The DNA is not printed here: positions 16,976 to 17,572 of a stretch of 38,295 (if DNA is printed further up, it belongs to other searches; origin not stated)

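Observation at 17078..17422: TrpR-family gene with an E. coli-type trp operator over its own -10, back-to-back with the T-box/trpE promoter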

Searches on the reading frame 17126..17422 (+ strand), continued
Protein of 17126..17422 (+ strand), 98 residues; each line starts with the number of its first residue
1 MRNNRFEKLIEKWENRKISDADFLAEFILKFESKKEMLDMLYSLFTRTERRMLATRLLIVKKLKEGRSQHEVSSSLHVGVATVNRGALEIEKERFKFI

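Call 35: find_related_loci(query=A2, collection=genome_contigs, flank=3000)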
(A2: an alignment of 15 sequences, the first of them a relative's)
Query A2 (84 aa) in genome_contigs; peptide patterns used: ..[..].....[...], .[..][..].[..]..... (x = any residue, [..] = any of these).
600 stretches matched a pattern (row limit reached: there are more); 538 encode a relative of the query (tblastn E <= 1e-3); the best 80 are kept; 80 distinct loci.
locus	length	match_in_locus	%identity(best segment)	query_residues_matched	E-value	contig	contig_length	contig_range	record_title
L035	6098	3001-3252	77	1-84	9e-43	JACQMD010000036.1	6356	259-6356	MAG: Candidatus Roizmanbacteria bacterium isolate NC_groundwater_1220_Ag_S-0.1um_43_42 S_p1_S3_coassembly_k141_616602, w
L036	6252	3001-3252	81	1-84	3e-41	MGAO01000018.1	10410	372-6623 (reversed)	MAG: Candidatus Roizmanbacteria bacterium RIFCSPLOWO2_01_FULL_40_14 rifcsplowo2_01_scaffold_22181, whole genome shotgun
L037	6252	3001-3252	71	1-84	4e-36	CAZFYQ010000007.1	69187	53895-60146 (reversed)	MAG TPA_asm: uncultured Gammaproteobacteria bacterium isolate SRP200132_co1_341 genome assembly, contig: NODE_537_length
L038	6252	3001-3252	70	1-84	5e-36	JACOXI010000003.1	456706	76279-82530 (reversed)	MAG: Candidatus Daviesbacteria bacterium isolate NC_groundwater_149_Ag_S-0.1um_39_14 S4_GD2017_2_S1_scaffold_3, whole ge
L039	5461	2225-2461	75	6-84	6e-36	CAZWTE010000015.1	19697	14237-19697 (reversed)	MAG TPA_asm: uncultured Gammaproteobacteria bacterium isolate binchicken_co144_909 genome assembly, contig: NODE_5725_le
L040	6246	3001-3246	72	3-84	4e-35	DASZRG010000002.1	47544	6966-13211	MAG TPA_asm: Patescibacteria group bacterium isolate SMAG_U6018 k141_59907, whole genome shotgun sequence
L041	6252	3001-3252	70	1-84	1e-34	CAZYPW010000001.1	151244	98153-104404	MAG TPA_asm: uncultured Gammaproteobacteria bacterium isolate binchicken_co38_269 genome assembly, contig: NODE_276_leng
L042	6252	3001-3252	71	1-84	7e-35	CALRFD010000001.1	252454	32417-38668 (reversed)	MAG: Patescibacteria group bacterium isolate Ike-100m-12 genome assembly, contig: Ike-100-c8, whole genome shotgun seque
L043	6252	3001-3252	69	1-84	1e-34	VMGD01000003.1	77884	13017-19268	MAG: Microgenomates group bacterium Gr01-1014_7 G01um10147_scaffold_96, whole genome shotgun sequence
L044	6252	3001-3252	70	1-84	2e-34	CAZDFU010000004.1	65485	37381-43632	MAG TPA_asm: uncultured Gammaproteobacteria bacterium isolate binchicken_co251_985 genome assembly, contig: NODE_623_len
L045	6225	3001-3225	76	10-84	3e-34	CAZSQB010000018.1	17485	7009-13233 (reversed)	MAG TPA_asm: uncultured Gammaproteobacteria bacterium isolate SRP269290_co3_983 genome assembly, contig: NODE_3461_lengt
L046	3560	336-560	76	10-84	2e-34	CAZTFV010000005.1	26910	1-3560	MAG TPA_asm: uncultured Gammaproteobacteria bacterium isolate SRP269290_co1_791 genome assembly, contig: NODE_2019_lengt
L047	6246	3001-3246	72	3-84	6e-34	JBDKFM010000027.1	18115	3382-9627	MAG: Candidatus Parcubacteria bacterium isolate farmington_2019_sw_WHONDRS-S19S_0053_A_bin.46 scaffold_0000896, whole ge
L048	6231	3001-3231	70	8-84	2e-33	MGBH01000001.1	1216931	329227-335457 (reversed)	MAG: Candidatus Roizmanbacteria bacterium RIFOXYA2_FULL_38_14 RIFOXYA2_FULL_OP11_Roizmanbacteria_38_14, whole genome sho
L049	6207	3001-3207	83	16-84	2e-33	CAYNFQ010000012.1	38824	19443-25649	MAG TPA_asm: uncultured Gammaproteobacteria bacterium isolate binchicken_co110_279 genome assembly, contig: NODE_2408_le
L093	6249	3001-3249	60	2-84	1e-29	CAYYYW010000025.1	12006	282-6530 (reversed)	MAG TPA_asm: uncultured Gammaproteobacteria bacterium isolate SRP178699_co1_35 genome assembly, contig: NODE_7169_length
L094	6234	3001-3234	67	7-84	1e-29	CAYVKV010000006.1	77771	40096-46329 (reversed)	MAG TPA_asm: uncultured Gammaproteobacteria bacterium isolate SRP269290_co1_86 genome assembly, contig: NODE_307_length_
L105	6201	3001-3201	72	18-84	9e-29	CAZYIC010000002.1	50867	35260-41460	MAG TPA_asm: uncultured Gammaproteobacteria bacterium isolate binchicken_co38_456 genome assembly, contig: NODE_1494_len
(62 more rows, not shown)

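Call 40: find_encoding_contigs(protein=P0004, flank=5000, max_places=3)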
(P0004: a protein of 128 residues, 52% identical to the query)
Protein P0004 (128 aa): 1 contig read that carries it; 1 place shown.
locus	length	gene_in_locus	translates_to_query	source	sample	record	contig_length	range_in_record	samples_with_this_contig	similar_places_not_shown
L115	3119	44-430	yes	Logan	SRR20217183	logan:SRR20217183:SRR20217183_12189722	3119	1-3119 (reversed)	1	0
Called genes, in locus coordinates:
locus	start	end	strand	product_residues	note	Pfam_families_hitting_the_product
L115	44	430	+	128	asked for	PF01371:Trp_repressor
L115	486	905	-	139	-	-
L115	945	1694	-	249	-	PF12146:Hydrolase_4 (faint), PF00561:Abhydrolase_1 (faint)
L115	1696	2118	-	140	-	PF00892:EamA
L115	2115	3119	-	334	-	?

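Call 41: find_encoding_contigs(protein=P0005, flank=5000, max_places=3)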
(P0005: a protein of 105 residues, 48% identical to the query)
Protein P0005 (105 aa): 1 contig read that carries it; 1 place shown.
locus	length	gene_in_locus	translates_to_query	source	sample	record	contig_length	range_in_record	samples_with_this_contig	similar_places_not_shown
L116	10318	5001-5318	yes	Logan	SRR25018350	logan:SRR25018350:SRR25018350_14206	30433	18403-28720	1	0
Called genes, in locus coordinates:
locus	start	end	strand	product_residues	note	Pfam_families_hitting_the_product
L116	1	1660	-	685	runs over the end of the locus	PF04851:ResIII, PF17757:UvrB_inter, PF27431:UvrB_3rd, PF00271:Helicase_C, PF12344:UvrB, PF02151:UVR (weak)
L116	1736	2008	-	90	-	-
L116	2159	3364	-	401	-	PF01702:TGT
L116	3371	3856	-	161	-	PF00254:FKBP_C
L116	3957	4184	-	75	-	-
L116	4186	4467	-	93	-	-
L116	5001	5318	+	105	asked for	PF01371:Trp_repressor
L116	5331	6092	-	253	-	PF12146:Hydrolase_4, PF00326:Peptidase_S9 (weak)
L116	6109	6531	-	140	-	PF00892:EamA, PF05653:Mg_trans_NIPA (weak)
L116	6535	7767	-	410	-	PF02812:ELFV_dehydrog_N, PF00208:ELFV_dehydrog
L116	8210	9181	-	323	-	PF06790:UPF0259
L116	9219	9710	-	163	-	-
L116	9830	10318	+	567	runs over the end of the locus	PF00999:Na_H_Exchanger, PF02254:TrkA_N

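Call 42: find_encoding_contigs(protein=P0007, flank=5000, max_places=3)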
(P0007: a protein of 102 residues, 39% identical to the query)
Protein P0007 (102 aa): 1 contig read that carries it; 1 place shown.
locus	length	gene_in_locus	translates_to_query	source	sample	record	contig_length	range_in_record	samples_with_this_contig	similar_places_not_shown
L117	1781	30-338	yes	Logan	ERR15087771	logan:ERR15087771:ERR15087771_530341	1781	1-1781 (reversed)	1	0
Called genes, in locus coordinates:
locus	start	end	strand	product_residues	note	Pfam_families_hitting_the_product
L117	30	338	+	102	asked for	PF01371:Trp_repressor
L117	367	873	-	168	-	-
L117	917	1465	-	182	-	PF00561:Abhydrolase_1 (faint), PF06821:Ser_hydrolase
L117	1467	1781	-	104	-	?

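Call 52: find_related_loci(query=A4, collection=metagenome_contigs, flank=6000)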
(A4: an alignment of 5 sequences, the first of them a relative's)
Query A4 (98 aa) in metagenome_contigs; peptide patterns used: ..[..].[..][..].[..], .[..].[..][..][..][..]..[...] (x = any residue, [..] = any of these).
599 stretches matched a pattern (row limit reached: there are more); 1 encode a relative of the query (tblastn E <= 1e-3); 1 distinct loci.
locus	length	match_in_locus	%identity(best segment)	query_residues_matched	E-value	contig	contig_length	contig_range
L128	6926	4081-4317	37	15-96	1e-13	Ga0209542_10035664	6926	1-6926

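Call 53: find_homologous_proteins(query=A4, max_evalue=1e-10)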
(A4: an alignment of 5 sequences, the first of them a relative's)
Query A4 (5 sequences) (98 aa, profile of the alignment): 192 proteins with E <= 1e-10 among 3271 candidates; the best 120 are listed.
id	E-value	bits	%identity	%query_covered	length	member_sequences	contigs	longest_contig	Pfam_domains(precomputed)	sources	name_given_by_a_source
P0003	1.5e-41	159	49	98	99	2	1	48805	PF01371.26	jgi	jgi:TrpR family transcriptional regulator, trp operon repressor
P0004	8.2e-41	156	51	98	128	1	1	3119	PF01371.26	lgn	-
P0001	3.5e-40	154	100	100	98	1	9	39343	PF01371.26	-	-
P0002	4.8e-40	154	49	97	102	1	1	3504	PF01371.26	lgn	-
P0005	1.0e-39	153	47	91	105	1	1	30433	PF01371.26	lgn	-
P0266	2.4e-39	152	46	98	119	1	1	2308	PF01371.26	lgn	-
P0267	3.5e-37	145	47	98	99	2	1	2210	PF01371.26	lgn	-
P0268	6.9e-37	144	44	98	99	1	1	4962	PF01371.26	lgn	-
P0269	1.6e-36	143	46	98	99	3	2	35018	PF01371.26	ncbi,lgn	ncbi:MAG: Trp family transcriptional regulator [Patescibacteria group bacterium]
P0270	5.4e-34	134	43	98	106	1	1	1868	PF01371.26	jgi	jgi:Trp operon repressor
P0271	4.1e-33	132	48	91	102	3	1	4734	PF01371.26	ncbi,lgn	-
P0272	4.5e-33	131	51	100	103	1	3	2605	PF01371.26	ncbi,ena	-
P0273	5.2e-32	128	46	100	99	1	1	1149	PF01371.26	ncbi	-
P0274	1.0e-31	127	42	91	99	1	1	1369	PF01371.26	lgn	-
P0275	1.8e-31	126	43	93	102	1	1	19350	PF01371.26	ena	-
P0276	2.9e-30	122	34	98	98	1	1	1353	PF01371.26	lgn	-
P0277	4.4e-30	122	49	98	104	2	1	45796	PF01371.26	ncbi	ncbi:MAG: Trp family transcriptional regulator [Patescibacteria group bacterium]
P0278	1.8e-27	113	53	98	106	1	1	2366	PF01371.26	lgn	-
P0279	4.8e-27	112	37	97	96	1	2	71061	PF01371.26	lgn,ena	-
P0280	6.3e-27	112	39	92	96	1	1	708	PF01371.26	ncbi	-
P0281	7.4e-27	112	37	96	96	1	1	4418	PF01371.26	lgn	-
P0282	1.4e-26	111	39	96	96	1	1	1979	PF01371.26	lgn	-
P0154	4.5e-21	93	49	81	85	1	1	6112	PF01371.26,PF13384.13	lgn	-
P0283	7.7e-21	92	49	77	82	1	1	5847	PF01371.26,PF13384.13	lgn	-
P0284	8.6e-21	92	48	77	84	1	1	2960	PF01371.26,PF13384.13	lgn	-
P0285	1.0e-20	92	52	79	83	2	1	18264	PF01371.26,PF13384.13,PF02796.22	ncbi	ncbi:MAG: YerC/YecD family TrpR-related protein [Candidatus Curtissbacteria bacterium]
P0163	1.9e-20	91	52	77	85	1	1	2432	PF01371.26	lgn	-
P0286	2.0e-20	91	46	82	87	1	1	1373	PF01371.26,PF13384.13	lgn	-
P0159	2.4e-20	91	51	71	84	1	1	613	PF01371.26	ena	-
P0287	3.5e-20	90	51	77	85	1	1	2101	PF01371.26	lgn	-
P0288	4.0e-20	90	49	86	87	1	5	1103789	PF01371.26,PF13384.13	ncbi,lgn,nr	ncbi:MAG: helix-turn-helix domain-containing protein [Candidatus Roizmanbacteria bacterium]|nr:MAG: 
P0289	4.5e-20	90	46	81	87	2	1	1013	PF01371.26,PF13384.13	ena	-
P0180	4.5e-20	90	49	74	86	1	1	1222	PF01371.26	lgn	-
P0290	4.5e-20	90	45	79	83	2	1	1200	PF01371.26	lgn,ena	-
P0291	4.8e-20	90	49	84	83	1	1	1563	PF01371.26,PF13384.13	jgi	jgi:TrpR family transcriptional regulator, trp operon repressor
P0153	5.3e-20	90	56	65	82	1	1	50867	PF01371.26,PF13384.13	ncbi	-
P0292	5.9e-20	89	45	86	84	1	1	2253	PF01371.26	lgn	-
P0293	7.1e-20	89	48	79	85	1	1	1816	PF01371.26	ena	-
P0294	7.2e-20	89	49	82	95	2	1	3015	PF01371.26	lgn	-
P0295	7.8e-20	89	45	95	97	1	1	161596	PF01371.26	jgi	jgi:TrpR family transcriptional regulator, trp operon repressor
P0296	8.9e-20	89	48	77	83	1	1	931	PF01371.26,PF13384.13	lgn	-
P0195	9.2e-20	89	45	82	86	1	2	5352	PF01371.26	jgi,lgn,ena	-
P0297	9.7e-20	89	49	82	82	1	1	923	PF01371.26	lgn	-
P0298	1.2e-19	88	44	81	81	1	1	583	PF01371.26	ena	-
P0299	1.2e-19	88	47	77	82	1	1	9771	PF01371.26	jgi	jgi:TrpR family transcriptional regulator, trp operon repressor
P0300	1.9e-19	88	48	79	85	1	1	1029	PF01371.26,PF13384.13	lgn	-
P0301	2.0e-19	88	47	87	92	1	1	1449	PF01371.26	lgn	-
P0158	2.0e-19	88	51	77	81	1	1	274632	PF01371.26,PF13384.13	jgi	jgi:TrpR family trp operon transcriptional repressor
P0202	2.2e-19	88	48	79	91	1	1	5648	PF01371.26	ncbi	-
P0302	2.4e-19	87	46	84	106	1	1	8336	PF01371.26,PF13384.13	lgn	-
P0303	2.6e-19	87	52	77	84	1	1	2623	PF01371.26,PF13384.13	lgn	-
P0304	2.6e-19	87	43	98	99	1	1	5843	PF01371.26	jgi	jgi:Trp operon repressor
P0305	2.7e-19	87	45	90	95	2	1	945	PF01371.26,PF13384.13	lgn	-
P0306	3.1e-19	87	52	74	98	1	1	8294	PF01371.26,PF13384.13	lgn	-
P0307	3.7e-19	87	45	93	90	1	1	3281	PF01371.26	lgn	-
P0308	3.8e-19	87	44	81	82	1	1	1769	PF01371.26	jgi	jgi:TrpR family transcriptional regulator, trp operon repressor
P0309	3.9e-19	87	51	74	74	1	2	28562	PF01371.26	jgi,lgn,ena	-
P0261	4.1e-19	87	46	81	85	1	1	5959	PF01371.26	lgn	-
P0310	4.6e-19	86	47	77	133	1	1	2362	PF01371.26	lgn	-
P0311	4.7e-19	86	45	82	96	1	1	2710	PF01371.26,PF13384.13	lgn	-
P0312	5.2e-19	86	49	77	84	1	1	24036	PF01371.26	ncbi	-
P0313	5.3e-19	86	42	87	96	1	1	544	PF01371.26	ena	-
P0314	5.8e-19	86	45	72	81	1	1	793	PF01371.26,PF13384.13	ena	-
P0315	6.2e-19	86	40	95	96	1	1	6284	PF01371.26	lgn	-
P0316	6.3e-19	86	46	86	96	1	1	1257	PF01371.26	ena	-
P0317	6.3e-19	86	46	70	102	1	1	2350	PF01371.26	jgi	jgi:TrpR family transcriptional regulator, trp operon repressor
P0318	6.7e-19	86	41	92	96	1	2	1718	PF01371.26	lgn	-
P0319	6.7e-19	86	48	77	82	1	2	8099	PF01371.26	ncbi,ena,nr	ncbi:MAG: transcriptional regulator [Candidatus Levybacteria bacterium]|nr:transcriptional regulator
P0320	6.8e-19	86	46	73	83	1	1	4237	PF01371.26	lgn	-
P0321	7.2e-19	86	48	82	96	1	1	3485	PF01371.26,PF13384.13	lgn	-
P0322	7.6e-19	86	42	87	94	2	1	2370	PF01371.26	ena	-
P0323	8.2e-19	86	43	91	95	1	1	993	PF01371.26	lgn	-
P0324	8.2e-19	86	43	86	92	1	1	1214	PF01371.26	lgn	-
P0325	8.2e-19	86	43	77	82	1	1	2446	PF01371.26,PF13384.13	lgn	-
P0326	9.0e-19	86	42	81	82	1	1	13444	PF01371.26,PF13384.13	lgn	-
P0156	9.1e-19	86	45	77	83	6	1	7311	PF01371.26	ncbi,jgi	jgi:TrpR family trp operon transcriptional repressor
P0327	9.2e-19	86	44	81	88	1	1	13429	PF01371.26,PF13384.13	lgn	-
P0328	9.3e-19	86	44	87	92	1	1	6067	PF01371.26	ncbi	ncbi:MAG: Trp family transcriptional regulator [Candidatus Levyibacteriota bacterium]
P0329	1.0e-18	85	49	70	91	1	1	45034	PF01371.26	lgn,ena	-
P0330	1.0e-18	85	44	82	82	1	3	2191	PF01371.26,PF13384.13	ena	-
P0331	1.1e-18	85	51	77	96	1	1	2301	PF01371.26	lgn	-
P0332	1.1e-18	85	48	86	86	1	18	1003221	PF01371.26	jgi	jgi:TrpR family transcriptional regulator, trp operon repressor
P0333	1.2e-18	85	51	68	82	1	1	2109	PF01371.26,PF13384.13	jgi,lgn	jgi:TrpR family trp operon transcriptional repressor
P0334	1.3e-18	85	45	83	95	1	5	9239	PF01371.26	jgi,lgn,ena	jgi:TrpR family trp operon transcriptional repressor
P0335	1.4e-18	85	43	79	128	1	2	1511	PF01371.26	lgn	-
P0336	1.8e-18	85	49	66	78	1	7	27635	PF01371.26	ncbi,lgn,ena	-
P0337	1.8e-18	85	44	77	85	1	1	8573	PF01371.26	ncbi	-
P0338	2.0e-18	84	44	86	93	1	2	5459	PF01371.26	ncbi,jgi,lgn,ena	-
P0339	2.2e-18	84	39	81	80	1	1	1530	PF01371.26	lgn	-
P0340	2.2e-18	84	49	72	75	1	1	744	PF01371.26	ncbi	-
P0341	2.5e-18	84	47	77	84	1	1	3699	PF01371.26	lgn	-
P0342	2.7e-18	84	51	73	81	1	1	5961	PF01371.26,PF13384.13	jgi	jgi:TrpR family transcriptional regulator, trp operon repressor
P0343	2.9e-18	84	45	79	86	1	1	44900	PF01371.26,PF13384.13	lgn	-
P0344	3.0e-18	84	48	78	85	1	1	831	PF01371.26,PF13384.13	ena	-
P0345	3.1e-18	84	48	74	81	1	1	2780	PF01371.26,PF13384.13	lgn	-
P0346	3.1e-18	84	43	79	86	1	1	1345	PF01371.26,PF13384.13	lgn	-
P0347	3.2e-18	84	44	74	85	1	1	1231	PF01371.26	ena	-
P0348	3.2e-18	84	45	79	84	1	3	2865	PF01371.26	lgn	-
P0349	3.6e-18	84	43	77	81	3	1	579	PF01371.26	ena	-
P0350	4.0e-18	83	47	77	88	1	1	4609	PF01371.26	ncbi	ncbi:MAG: Trp family transcriptional regulator [Candidatus Levyibacteriota bacterium]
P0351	4.3e-18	83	47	79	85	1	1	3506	PF01371.26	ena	-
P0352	4.4e-18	83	47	77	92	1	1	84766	PF01371.26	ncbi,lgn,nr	ncbi:MAG TPA: Trp family transcriptional regulator [Candidatus Limnocylindrales bacterium]|nr:Trp fa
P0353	5.7e-18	83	47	79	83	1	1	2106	PF01371.26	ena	-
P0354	5.9e-18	83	49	77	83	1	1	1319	PF01371.26,PF13384.13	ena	-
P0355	6.0e-18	83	49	77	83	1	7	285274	PF01371.26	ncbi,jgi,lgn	jgi:TrpR family transcriptional regulator, trp operon repressor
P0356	6.0e-18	83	49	77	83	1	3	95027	PF01371.26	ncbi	-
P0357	6.1e-18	83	44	86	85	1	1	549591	PF01371.26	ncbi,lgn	-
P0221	6.8e-18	83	49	77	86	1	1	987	PF01371.26,PF13384.13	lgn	-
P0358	7.3e-18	83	47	74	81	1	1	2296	PF01371.26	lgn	-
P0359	7.4e-18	83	47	77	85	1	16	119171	PF01371.26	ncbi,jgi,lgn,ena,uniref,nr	ncbi:hypothetical protein A3A93_04445 [Candidatus Roizmanbacteria bacterium RIFCSPLOWO2_01_FULL_38_1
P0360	7.5e-18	83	47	79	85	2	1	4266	PF01371.26,PF13384.13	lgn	-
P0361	7.7e-18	83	47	79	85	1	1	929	PF01371.26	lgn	-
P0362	8.9e-18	82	47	63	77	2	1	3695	PF01371.26,PF13384.13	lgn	-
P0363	8.9e-18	82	48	79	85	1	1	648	PF01371.26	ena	-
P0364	9.3e-18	82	55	65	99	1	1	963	PF01371.26,PF13384.13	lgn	-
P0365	9.8e-18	82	43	77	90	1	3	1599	PF01371.26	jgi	-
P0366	1.0e-17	82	41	93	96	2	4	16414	PF01371.26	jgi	jgi:TrpR family trp operon transcriptional repressor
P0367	1.1e-17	82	47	76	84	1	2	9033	PF01371.26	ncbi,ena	-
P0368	1.2e-17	82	47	77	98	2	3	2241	PF01371.26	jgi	jgi:TrpR family trp operon transcriptional repressor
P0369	1.2e-17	82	44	73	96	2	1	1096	PF01371.26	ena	-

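Call 54: find_encoding_contigs(protein=P0269, flank=5000, max_places=2)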
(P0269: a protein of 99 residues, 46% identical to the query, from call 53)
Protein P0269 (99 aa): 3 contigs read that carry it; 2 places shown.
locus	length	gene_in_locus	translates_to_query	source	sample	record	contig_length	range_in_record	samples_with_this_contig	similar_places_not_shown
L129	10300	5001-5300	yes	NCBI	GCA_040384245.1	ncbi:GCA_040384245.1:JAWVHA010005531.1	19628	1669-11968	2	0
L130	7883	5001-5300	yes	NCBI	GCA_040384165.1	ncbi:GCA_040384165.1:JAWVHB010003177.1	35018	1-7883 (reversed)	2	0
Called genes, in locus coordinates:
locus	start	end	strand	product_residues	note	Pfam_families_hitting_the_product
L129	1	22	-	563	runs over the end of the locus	PF04851:ResIII, PF17757:UvrB_inter, PF27431:UvrB_3rd, PF00271:Helicase_C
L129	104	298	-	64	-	-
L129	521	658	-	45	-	-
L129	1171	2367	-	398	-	PF01702:TGT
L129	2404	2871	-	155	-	PF00254:FKBP_C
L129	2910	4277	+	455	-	PF03023:MurJ, PF01554:MatE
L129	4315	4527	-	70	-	-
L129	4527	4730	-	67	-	-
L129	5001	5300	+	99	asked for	PF01371:Trp_repressor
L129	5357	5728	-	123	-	-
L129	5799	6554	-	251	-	PF00561:Abhydrolase_1 (faint)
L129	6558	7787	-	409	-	PF02812:ELFV_dehydrog_N, PF00208:ELFV_dehydrog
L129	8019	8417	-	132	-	PF04138:GtrA_DPMS_TM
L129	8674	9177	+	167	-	PF09990:DUF2231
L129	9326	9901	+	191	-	PF04542:Sigma70_r2, PF08281:Sigma70_r4_2, PF04545:Sigma70_r4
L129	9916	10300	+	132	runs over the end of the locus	-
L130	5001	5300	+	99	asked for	PF01371:Trp_repressor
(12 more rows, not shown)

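Call 55: find_encoding_contigs(protein=P0277, flank=5000, max_places=2)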
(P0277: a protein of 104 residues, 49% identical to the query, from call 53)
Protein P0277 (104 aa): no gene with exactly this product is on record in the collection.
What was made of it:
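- Tried and rejected: P0277 is not on record (call 55).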

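Call 56: find_encoding_contigs(protein=P0275, flank=5000, max_places=2)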
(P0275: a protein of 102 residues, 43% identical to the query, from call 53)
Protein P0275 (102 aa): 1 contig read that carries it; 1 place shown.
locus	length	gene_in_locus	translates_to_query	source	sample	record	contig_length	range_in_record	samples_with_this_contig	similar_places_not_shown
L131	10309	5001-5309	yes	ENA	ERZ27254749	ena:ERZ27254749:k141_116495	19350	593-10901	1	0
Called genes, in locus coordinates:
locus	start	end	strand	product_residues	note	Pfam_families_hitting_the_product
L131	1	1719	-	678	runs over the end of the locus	PF04851:ResIII, PF17757:UvrB_inter, PF27431:UvrB_3rd, PF00271:Helicase_C, PF12344:UvrB, PF02151:UVR (weak)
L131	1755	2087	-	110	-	-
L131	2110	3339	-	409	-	PF01702:TGT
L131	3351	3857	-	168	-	PF00254:FKBP_C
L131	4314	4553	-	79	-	-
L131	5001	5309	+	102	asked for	PF01371:Trp_repressor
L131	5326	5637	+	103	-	-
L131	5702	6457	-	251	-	PF12146:Hydrolase_4 (faint)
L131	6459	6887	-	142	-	PF00892:EamA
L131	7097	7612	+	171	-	-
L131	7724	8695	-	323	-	PF00389:2-Hacid_dh, PF02826:2-Hacid_dh_C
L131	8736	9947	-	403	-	PF18915:DUF5667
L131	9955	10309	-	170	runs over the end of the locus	PF04542:Sigma70_r2, PF08281:Sigma70_r4_2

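Call 57: find_encoding_contigs(protein=P0279, flank=5000, max_places=2)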
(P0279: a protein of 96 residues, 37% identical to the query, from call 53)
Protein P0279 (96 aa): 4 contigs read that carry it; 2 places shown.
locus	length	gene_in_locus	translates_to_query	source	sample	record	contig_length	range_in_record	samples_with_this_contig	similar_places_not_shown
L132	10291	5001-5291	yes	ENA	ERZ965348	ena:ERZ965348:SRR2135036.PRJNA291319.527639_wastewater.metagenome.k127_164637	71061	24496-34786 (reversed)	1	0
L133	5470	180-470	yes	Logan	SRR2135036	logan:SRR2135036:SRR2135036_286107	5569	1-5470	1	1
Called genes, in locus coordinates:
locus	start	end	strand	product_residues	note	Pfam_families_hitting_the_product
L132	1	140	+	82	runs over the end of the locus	-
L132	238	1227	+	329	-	PF05697:Trigger_N, PF05698:Trigger_C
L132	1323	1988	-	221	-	PF20260:PUA_4, PF04452:Methyltrans_RNA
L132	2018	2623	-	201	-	PF03703:bPH_2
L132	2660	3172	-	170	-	PF01988:VIT1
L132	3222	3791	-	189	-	PF00300:His_Phos_1 (weak)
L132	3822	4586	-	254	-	-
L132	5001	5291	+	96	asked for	PF01371:Trp_repressor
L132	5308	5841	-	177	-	PF01327:Pep_deformylase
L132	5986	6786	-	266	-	PF01978:TrmB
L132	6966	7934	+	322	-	PF04392:ABC_sub_bind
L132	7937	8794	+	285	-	PF02653:BPD_transp_2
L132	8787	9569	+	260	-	PF00005:ABC_tran, PF02463:SMC_N (faint), PF09818:ABC_ATPase (faint), PF13304:AAA_21 (faint)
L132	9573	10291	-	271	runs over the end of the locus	PF01978:TrmB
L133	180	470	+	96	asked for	PF01371:Trp_repressor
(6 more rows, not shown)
